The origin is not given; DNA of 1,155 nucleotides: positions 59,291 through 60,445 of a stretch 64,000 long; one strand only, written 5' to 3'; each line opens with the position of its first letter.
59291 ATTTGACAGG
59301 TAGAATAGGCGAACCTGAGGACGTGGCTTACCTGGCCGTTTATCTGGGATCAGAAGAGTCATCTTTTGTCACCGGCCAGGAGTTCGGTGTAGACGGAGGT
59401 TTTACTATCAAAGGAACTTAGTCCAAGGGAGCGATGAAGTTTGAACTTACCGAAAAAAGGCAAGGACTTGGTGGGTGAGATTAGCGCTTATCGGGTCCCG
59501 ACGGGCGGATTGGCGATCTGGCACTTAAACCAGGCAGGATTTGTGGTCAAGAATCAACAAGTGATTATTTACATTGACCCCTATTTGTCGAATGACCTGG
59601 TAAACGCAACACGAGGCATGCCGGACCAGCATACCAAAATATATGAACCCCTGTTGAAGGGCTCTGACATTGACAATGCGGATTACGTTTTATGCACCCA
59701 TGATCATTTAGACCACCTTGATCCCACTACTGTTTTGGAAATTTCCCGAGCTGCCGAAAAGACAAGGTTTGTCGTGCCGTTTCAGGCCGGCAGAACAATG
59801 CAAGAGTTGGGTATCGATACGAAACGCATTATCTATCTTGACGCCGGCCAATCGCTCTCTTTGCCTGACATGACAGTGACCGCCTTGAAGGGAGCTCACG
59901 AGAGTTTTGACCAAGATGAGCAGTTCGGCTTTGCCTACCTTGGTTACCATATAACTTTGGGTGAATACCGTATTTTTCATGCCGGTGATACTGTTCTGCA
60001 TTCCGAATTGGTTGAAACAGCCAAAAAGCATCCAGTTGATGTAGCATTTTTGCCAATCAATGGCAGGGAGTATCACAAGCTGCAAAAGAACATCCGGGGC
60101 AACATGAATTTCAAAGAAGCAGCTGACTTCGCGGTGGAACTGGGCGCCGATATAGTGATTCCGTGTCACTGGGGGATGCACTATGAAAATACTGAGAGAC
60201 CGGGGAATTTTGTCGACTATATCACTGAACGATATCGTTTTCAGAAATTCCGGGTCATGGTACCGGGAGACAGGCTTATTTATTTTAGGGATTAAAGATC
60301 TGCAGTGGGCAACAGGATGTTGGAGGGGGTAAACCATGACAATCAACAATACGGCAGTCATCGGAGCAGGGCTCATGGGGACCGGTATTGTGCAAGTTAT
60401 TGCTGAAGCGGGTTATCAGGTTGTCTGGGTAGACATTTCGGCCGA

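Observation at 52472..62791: LacI-controlled operon joins a ribose-type sugar importer to a lactonase/CoA-transferase/beta-oxidation-like enzyme set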

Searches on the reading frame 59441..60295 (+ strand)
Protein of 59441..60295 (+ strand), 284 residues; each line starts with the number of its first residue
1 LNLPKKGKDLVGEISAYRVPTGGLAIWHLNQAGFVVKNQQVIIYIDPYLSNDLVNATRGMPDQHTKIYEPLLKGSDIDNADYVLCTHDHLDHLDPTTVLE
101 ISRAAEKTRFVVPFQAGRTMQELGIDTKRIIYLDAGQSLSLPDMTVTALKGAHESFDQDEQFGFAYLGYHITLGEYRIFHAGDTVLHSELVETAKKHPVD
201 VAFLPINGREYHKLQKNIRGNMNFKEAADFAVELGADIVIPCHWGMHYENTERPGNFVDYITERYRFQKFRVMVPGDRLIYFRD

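Call 5: search_protein_families(library=pfam, proteins=[window:59441-60295:+])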
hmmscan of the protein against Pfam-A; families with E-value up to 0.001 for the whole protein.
window:59441-60295:+ (284 aa): 3 families
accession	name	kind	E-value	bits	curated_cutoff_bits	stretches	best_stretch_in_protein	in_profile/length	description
PF12706.13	Lactamase_B_2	-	1.7e-22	80.4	27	1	45-244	5-200/200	Beta-lactamase superfamily domain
PF13483.12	Lactamase_B_3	-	6.2e-18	65.7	24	1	28-243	4-160/160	Beta-lactamase superfamily domain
PF00753.33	Lactamase_B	-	0.00033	21.1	22.7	0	59-92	23-56/196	Metallo-beta-lactamase superfamily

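Call 6: search_protein_families(library=ncbifam, proteins=[window:59441-60295:+])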
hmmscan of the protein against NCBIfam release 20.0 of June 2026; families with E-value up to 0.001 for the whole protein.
window:59441-60295:+ (284 aa): 2 families
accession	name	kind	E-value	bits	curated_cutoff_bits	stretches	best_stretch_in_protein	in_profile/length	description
NF001911.0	PRK00685.1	equivalog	6.4e-21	74.9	144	1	26-277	3-224/228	metal-dependent hydrolase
NF008688.0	PRK11709.1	equivalog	2.3e-16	59.6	306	1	4-250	18-289/355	L-ascorbate 6-phosphate lactonase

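Call 10: find_encoding_contigs(protein=window:59441-60295:+, flank=10000, max_places=6)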
Protein window:59441-60295:+ (284 aa): 11 contigs read that carry it; 3 places shown.
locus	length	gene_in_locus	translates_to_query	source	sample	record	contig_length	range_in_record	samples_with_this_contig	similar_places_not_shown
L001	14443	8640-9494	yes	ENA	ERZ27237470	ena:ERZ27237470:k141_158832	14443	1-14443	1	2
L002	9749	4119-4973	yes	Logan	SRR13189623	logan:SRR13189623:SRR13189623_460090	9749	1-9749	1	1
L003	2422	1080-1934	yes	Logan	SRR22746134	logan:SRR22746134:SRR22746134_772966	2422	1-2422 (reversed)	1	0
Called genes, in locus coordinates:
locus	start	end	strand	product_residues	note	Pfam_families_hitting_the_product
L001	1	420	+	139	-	?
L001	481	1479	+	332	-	PF01699:Na_Ca_ex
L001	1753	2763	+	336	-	PF00356:LacI, PF00532:Peripla_BP_1, PF13407:Peripla_BP_4, PF13377:Peripla_BP_3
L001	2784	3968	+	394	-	PF00108:Thiolase_N, PF02803:Thiolase_C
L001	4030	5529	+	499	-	PF09818:ABC_ATPase (faint), PF00005:ABC_tran, PF13304:AAA_21 (faint), PF00005:ABC_tran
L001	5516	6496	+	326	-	PF02653:BPD_transp_2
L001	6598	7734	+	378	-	PF00532:Peripla_BP_1, PF13407:Peripla_BP_4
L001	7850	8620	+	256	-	PF00106:adh_short, PF08659:KR, PF23441:SDR, PF13561:adh_short_C2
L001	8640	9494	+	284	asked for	PF13483:Lactamase_B_3, PF12706:Lactamase_B_2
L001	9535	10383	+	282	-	PF02737:3HCDH_N, PF00725:3HCDH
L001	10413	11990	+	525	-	PF01144:CoA_trans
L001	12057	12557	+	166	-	PF00881:Nitroreductase, PF14512:TM1586_NiRdase (faint), PF00881:Nitroreductase (weak)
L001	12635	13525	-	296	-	PF00892:EamA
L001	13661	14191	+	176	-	PF12670:DUF3792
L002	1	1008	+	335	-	?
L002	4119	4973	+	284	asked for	PF13483:Lactamase_B_3, PF12706:Lactamase_B_2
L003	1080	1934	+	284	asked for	PF13483:Lactamase_B_3, PF12706:Lactamase_B_2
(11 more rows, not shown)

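Call 11: find_homologous_proteins(query=window:59441-60295:+)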
Query window:59441-60295:+ (284 aa): 1679 proteins with E <= 0.001 among 3777 candidates; the best 120 are listed.
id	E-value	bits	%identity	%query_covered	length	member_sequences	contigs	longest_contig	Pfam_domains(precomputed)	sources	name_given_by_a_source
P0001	4.1e-193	658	100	100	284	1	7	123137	PF12706.14,PF13483.13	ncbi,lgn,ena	-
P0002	2.8e-142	492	71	100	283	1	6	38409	PF12706.14,PF13483.13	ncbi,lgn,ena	-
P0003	7.5e-142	490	72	100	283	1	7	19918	PF12706.14,PF13483.13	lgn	-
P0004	1.7e-137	476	70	99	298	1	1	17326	PF12706.14,PF13483.13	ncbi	ncbi:MAG: MBL fold metallo-hydrolase [Desulfitobacteriaceae bacterium]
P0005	1.7e-136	473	70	99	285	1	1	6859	PF12706.14,PF13483.13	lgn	-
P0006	1.4e-123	430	66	100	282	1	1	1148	PF12706.14,PF13483.13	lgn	-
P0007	2.1e-100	354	57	96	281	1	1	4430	PF12706.14,PF13483.13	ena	-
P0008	8.6e-92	326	50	100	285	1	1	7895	PF12706.14,PF13483.13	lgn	-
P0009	3.1e-85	305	49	100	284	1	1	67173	PF12706.14,PF13483.13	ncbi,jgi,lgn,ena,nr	ncbi:MAG TPA: MBL fold metallo-hydrolase [Symbiobacteriaceae bacterium]|nr:MBL fold metallo-hydrolas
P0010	1.1e-83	299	49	99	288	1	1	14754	PF12706.14,PF13483.13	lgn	-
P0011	4.7e-78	281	47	98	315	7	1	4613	PF12706.14,PF13483.13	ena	-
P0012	5.1e-75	271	45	99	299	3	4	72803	PF12706.14,PF13483.13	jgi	jgi:L-ascorbate metabolism protein UlaG (beta-lactamase superfamily)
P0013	4.2e-70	255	42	99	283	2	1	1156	PF12706.14,PF13483.13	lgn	-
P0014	7.0e-70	254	42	100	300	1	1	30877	PF12706.14,PF13483.13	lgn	-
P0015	4.4e-69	252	44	99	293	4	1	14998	PF12706.14,PF13483.13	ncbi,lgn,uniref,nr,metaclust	ncbi:MBL fold metallo-hydrolase [Domibacillus tundrae]|uniref:MBL fold metallo-hydrolase n=1 Tax=Dom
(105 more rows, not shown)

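Call 12: find_encoding_contigs(protein=P0002, flank=10000, max_places=2)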
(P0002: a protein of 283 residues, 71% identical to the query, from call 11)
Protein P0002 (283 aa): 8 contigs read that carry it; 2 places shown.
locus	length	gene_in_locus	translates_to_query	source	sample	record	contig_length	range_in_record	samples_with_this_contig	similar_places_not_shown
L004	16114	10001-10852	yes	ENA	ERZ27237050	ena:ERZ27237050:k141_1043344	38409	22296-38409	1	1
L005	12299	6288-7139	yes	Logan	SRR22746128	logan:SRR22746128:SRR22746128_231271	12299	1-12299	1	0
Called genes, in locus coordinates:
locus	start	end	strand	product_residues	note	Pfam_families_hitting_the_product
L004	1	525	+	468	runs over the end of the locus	PF07730:HisKA_3 (weak), PF02518:HATPase_c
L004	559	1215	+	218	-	PF00072:Response_reg, PF00196:GerE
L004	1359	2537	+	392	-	PF03264:Cytochrom_NNT (faint), PF14522:Cytochrome_C7 (faint), PF14537:Cytochrom_c3_2 (faint)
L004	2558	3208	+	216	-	PF23914:TPR_CcmH_CycH, PF00515:TPR_1, PF07719:TPR_2, PF13181:TPR_8, PF13432:TPR_16, PF13414:TPR_11, PF14559:TPR_19, PF00515:TPR_1, +24 more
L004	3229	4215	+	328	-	-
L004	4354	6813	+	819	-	PF09699:Paired_CXXCH_1 (faint), PF13435:Cytochrome_C554 (faint), PF14522:Cytochrome_C7 (faint), PF14537:Cytochrom_c3_2 (faint)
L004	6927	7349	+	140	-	-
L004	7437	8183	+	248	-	-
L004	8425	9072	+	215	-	-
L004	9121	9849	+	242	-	PF00106:adh_short, PF13561:adh_short_C2, PF08659:KR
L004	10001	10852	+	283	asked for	PF13483:Lactamase_B_3, PF12706:Lactamase_B_2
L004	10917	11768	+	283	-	PF02737:3HCDH_N, PF03446:NAD_binding_2 (faint), PF00725:3HCDH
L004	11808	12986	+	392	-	PF00108:Thiolase_N, PF00109:ketoacyl-synt (faint), PF02803:Thiolase_C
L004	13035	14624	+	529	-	PF01144:CoA_trans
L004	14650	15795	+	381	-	PF02595:Gly_kinase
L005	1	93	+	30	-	?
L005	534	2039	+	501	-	PF09818:ABC_ATPase (faint), PF00005:ABC_tran, PF13304:AAA_21 (faint), PF00005:ABC_tran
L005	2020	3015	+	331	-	PF02653:BPD_transp_2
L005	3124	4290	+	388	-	PF00532:Peripla_BP_1, PF13407:Peripla_BP_4, PF13377:Peripla_BP_3 (weak)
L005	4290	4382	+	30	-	-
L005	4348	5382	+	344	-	PF00356:LacI, PF00532:Peripla_BP_1, PF13407:Peripla_BP_4, PF13377:Peripla_BP_3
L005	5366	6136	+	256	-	PF00106:adh_short, PF08659:KR, PF23441:SDR, PF13561:adh_short_C2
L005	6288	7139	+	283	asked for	PF13483:Lactamase_B_3, PF12706:Lactamase_B_2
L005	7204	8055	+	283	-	PF02737:3HCDH_N, PF03446:NAD_binding_2 (faint), PF00725:3HCDH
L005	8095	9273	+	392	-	PF00108:Thiolase_N, PF00109:ketoacyl-synt (faint), PF02803:Thiolase_C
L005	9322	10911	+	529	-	PF01144:CoA_trans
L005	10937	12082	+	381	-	PF02595:Gly_kinase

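Call 13: find_encoding_contigs(protein=P0009, flank=10000, max_places=2)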
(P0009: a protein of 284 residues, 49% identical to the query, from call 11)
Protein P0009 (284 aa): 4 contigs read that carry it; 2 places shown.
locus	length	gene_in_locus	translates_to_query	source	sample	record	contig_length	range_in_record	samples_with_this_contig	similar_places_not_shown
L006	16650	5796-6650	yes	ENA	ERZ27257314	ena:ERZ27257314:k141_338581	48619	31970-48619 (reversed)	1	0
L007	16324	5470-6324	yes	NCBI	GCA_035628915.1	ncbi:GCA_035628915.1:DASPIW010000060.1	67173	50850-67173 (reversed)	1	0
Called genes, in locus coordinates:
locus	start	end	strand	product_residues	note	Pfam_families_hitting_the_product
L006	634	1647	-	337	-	PF00356:LacI, PF00532:Peripla_BP_1, PF13407:Peripla_BP_4, PF13377:Peripla_BP_3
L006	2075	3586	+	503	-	PF00005:ABC_tran, PF13304:AAA_21 (faint), PF00005:ABC_tran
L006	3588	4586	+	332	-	PF02653:BPD_transp_2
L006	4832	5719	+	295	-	PF00532:Peripla_BP_1, PF13407:Peripla_BP_4, PF04392:ABC_sub_bind (weak)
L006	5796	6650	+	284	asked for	PF13483:Lactamase_B_3, PF12706:Lactamase_B_2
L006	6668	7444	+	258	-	PF00106:adh_short, PF08659:KR, PF23441:SDR (weak), PF13561:adh_short_C2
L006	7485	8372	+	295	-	PF03446:NAD_binding_2, PF03807:F420_oxidored (weak), PF14833:NAD_binding_11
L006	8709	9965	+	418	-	PF02812:ELFV_dehydrog_N, PF00208:ELFV_dehydrog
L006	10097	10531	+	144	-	-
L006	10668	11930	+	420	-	-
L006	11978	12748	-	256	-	PF07833:Cu_amine_oxidN1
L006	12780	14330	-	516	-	PF02085:Cytochrom_CIII (faint), PF14522:Cytochrome_C7 (faint), PF09699:Paired_CXXCH_1 (faint), PF14537:Cytochrom_c3_2 (faint), PF22113:Mtrc-MtrF_II-IV_dom (faint)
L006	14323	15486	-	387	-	PF03916:NrfD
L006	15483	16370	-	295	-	PF00037:Fer4 (faint), PF12797:Fer4_2 (faint), PF13237:Fer4_10 (weak), PF13247:Fer4_11, PF14697:Fer4_21 (weak), PF12838:Fer4_7 (weak), PF13187:Fer4_9 (weak), PF13237:Fer4_10 (weak), +1 more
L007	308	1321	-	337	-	PF00356:LacI, PF00532:Peripla_BP_1, PF13407:Peripla_BP_4, PF13377:Peripla_BP_3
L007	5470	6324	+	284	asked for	PF13483:Lactamase_B_3, PF12706:Lactamase_B_2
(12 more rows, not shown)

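Call 14: find_encoding_contigs(protein=P0012, flank=10000, max_places=2)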
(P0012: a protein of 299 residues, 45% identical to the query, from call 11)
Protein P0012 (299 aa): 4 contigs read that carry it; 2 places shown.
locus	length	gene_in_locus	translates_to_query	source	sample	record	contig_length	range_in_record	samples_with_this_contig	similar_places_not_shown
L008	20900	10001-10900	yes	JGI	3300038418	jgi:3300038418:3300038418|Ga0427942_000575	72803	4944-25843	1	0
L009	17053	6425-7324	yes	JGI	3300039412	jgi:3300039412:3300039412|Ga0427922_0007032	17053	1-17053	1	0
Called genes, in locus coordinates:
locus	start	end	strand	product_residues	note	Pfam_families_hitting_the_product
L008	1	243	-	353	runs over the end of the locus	PF00356:LacI, PF00532:Peripla_BP_1, PF13407:Peripla_BP_4, PF13377:Peripla_BP_3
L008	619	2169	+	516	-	PF00005:ABC_tran, PF13304:AAA_21 (faint), PF00005:ABC_tran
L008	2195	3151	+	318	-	PF02653:BPD_transp_2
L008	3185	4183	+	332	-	PF02653:BPD_transp_2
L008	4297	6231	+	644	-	PF00532:Peripla_BP_1, PF13407:Peripla_BP_4, PF04392:ABC_sub_bind (faint), PF00532:Peripla_BP_1, PF13407:Peripla_BP_4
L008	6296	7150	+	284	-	PF23441:SDR (faint), PF00106:adh_short, PF13561:adh_short_C2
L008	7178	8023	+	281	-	PF13292:DXP_synthase_N, PF00456:Transketolase_N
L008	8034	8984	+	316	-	PF02779:Transket_pyr, PF02780:Transketolase_C, PF22613:Transketolase_C_1 (faint), PF17147:PFOR_II (weak)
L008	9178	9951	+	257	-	PF00106:adh_short, PF08659:KR, PF13561:adh_short_C2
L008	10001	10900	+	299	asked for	PF13483:Lactamase_B_3, PF12706:Lactamase_B_2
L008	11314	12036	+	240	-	PF00106:adh_short, PF13561:adh_short_C2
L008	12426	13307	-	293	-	PF13391:HNH_2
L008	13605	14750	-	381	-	PF13361:UvrD_C, PF13538:UvrD_C_2 (faint), PF12705:PDDEXK_1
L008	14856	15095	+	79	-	PF09957:VapB_antitoxin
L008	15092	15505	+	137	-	PF01850:PIN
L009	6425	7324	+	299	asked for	PF13483:Lactamase_B_3, PF12706:Lactamase_B_2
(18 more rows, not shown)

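Call 16: search_solved_structures(query=window:59441-60295:+, max_evalue=0.01)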
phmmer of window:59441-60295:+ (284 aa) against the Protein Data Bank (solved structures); distinct sequences matched with E-value up to 0.01: 9.
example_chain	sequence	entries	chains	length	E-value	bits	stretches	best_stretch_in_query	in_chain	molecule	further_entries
3x2z_A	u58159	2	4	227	5e-09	39.6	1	76-224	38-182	UPF0173 metal-dependent hydrolase TM_1162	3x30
3x2y_A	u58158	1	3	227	5e-09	39.6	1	76-224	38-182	UPF0173 metal-dependent hydrolase TM_1162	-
3x2x_A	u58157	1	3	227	1.2e-07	35.1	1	76-224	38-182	UPF0173 metal-dependent hydrolase TM_1162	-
7e3v_A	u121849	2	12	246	3.8e-07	33.4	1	79-207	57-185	UPF0173 metal-dependent hydrolase C7P97_11315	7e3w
4qn9_A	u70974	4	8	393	1.4e-06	31.6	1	21-247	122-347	N-acyl-phosphatidylethanolamine-hydrolyzing phospholipase D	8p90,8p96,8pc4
3kl7_A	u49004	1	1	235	4.2e-06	30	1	77-208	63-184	Putative metal-dependent hydrolase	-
6hrg_A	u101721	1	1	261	2.4e-05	27.5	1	33-280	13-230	UPF0173 metal-dependent hydrolase Igni_1254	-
3bv6_A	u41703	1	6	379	0.00011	25.4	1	75-246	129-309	Metal-dependent hydrolase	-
2wyl_A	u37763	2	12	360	0.00037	23.6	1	77-244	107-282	L-ASCORBATE-6-PHOSPHATE LACTONASE ULAG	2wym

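Call 54: find_encoding_contigs(protein=P0004, flank=10000, max_places=1)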
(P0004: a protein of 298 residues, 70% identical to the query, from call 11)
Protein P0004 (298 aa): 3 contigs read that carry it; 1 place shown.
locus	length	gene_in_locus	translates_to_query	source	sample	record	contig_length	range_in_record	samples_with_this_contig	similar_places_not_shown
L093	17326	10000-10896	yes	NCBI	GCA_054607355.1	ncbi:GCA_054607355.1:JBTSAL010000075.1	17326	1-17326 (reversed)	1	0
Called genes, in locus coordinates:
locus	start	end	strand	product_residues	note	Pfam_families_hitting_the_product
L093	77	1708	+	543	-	PF07905:PucR, PF17853:GGDEF_2, PF13556:HTH_30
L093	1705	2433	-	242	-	PF09818:ABC_ATPase (faint), PF00005:ABC_tran, PF02463:SMC_N (weak), PF13304:AAA_21 (weak)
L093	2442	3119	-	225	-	PF00528:BPD_transp_1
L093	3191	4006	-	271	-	PF00497:SBP_bac_3, PF10613:Lig_chan-Glu_bd, PF09084:NMT1 (weak)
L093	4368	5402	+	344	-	PF00356:LacI, PF00532:Peripla_BP_1, PF13407:Peripla_BP_4, PF13377:Peripla_BP_3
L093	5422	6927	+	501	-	PF00005:ABC_tran, PF13304:AAA_21 (faint), PF00005:ABC_tran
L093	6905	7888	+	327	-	PF02653:BPD_transp_2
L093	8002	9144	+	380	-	PF00532:Peripla_BP_1, PF13407:Peripla_BP_4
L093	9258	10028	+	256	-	PF00106:adh_short, PF08659:KR, PF13561:adh_short_C2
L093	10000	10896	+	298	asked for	PF13483:Lactamase_B_3, PF12706:Lactamase_B_2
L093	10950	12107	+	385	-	PF02595:Gly_kinase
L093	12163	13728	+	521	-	PF01144:CoA_trans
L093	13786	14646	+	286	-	PF02737:3HCDH_N, PF00725:3HCDH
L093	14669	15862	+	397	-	PF00108:Thiolase_N, PF02803:Thiolase_C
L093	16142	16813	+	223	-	PF00392:GntR, PF13412:HTH_24 (weak), PF07729:FCD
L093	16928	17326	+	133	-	PF00171:Aldedh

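Call 55: find_encoding_contigs(protein=P0003, flank=10000, max_places=1)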
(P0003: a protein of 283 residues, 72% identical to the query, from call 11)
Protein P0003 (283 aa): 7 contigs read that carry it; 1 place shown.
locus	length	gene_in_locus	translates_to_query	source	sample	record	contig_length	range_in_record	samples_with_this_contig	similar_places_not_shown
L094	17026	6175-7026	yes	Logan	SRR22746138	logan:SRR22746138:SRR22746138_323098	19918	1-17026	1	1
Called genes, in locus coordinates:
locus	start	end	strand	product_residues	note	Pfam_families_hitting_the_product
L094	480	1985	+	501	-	PF09818:ABC_ATPase (faint), PF00005:ABC_tran, PF13304:AAA_21 (faint), PF00005:ABC_tran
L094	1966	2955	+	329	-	PF02653:BPD_transp_2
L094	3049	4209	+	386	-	PF00532:Peripla_BP_1, PF13407:Peripla_BP_4, PF13377:Peripla_BP_3 (weak)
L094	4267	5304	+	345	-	PF00356:LacI, PF00532:Peripla_BP_1, PF13407:Peripla_BP_4, PF13377:Peripla_BP_3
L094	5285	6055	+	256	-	PF00106:adh_short, PF08659:KR, PF13561:adh_short_C2, PF23441:SDR (weak)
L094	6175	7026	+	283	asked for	PF13483:Lactamase_B_3, PF12706:Lactamase_B_2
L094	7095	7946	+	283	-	PF02737:3HCDH_N, PF00725:3HCDH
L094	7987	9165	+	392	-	PF00108:Thiolase_N, PF22691:Thiolase_C_1 (faint), PF02803:Thiolase_C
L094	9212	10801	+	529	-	PF01144:CoA_trans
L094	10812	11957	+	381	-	PF02595:Gly_kinase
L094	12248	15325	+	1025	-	PF07695:7TMR-DISM_7TM, PF00512:HisKA, PF02518:HATPase_c, PF13581:HATPase_c_2 (faint), PF13589:HATPase_c_3 (faint), PF00072:Response_reg, PF06580:His_kinase, PF02518:HATPase_c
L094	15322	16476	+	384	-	PF00072:Response_reg, PF00486:Trans_reg_C (weak), PF03704:BTAD (weak)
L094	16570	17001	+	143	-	PF01909:NTP_transf_2, PF18765:Polbeta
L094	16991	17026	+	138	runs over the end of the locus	PF01934:HepT-like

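Call 56: find_encoding_contigs(protein=P0015, flank=10000, max_places=1)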
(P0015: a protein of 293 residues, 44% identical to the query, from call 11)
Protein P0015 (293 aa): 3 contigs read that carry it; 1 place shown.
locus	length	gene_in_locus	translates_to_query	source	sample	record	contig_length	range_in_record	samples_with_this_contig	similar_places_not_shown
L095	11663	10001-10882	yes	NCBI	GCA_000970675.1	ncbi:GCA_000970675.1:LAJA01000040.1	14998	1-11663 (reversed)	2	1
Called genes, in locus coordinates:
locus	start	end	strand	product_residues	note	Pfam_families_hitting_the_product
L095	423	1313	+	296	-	PF01488:Shikimate_DH (faint), PF02826:2-Hacid_dh_C (weak), PF03446:NAD_binding_2, PF03807:F420_oxidored, PF14833:NAD_binding_11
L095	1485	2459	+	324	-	PF00248:Aldo_ket_red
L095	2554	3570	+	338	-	PF00248:Aldo_ket_red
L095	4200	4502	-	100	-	PF27554:YxiS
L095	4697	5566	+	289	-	PF26340:DNA-SBD_ScoMcrA, PF13391:HNH_2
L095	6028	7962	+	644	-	PF06874:FBPase_2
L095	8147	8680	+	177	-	PF03167:UDG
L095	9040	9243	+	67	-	PF03796:DnaB_C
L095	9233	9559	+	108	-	-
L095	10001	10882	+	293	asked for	PF13483:Lactamase_B_3, PF12706:Lactamase_B_2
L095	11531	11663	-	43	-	PF07282:Cas12f1-like_TNB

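Call 57: list_cluster_members(proteins=[P0001, P0121, P0002])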
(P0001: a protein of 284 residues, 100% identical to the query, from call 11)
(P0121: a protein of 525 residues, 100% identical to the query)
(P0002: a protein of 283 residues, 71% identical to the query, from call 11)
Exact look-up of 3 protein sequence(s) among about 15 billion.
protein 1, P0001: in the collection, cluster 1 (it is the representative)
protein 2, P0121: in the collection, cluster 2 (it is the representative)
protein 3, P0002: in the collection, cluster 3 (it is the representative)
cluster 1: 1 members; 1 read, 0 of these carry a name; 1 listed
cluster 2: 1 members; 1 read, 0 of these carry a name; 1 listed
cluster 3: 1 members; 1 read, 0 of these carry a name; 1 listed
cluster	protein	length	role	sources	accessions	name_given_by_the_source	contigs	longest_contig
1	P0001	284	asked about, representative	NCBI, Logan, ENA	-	-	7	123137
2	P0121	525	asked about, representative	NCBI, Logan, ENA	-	-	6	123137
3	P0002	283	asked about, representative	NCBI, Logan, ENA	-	-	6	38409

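Call 66: predict_structure(alignment_id=A2)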
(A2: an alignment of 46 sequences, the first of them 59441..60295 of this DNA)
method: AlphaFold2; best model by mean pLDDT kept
length: 284 residues; sequences in the alignment: 46
mean_pLDDT: 94.0   pTM: 0.93
mean pLDDT of the five models: 94.0, 93.6, 93.2, 91.7, 90.2
residues with pLDDT >= 90: 233; 70-90: 50; 50-70: 1; < 50: 0
segments of 3 or more residues with pLDDT < 50: none
pLDDT, mean of each block of 10 residues (from residue 1): 88 98 95 93 97 94 89 97 96 96 98 96 97 97 97 87 94 98 93 96 92 79 95 98 89 94 97 95 91
secondary structure, 60 per line:
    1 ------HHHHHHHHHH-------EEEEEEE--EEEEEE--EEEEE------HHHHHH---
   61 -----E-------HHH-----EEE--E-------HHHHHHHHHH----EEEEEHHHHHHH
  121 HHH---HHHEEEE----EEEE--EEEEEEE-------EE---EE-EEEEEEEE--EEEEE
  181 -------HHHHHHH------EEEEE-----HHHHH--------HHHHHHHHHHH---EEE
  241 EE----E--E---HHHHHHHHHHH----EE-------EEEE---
elements in order: H7-16 E24-30 E33-38 E41-45 H52-57 E82-84 H95-104 E109-113 H114-123 E130-133 E138-141 E144-150 E166-173 E176-180 H188-194 E201-205 H211-215 H224-234 E238-242 H254-264 E278-281
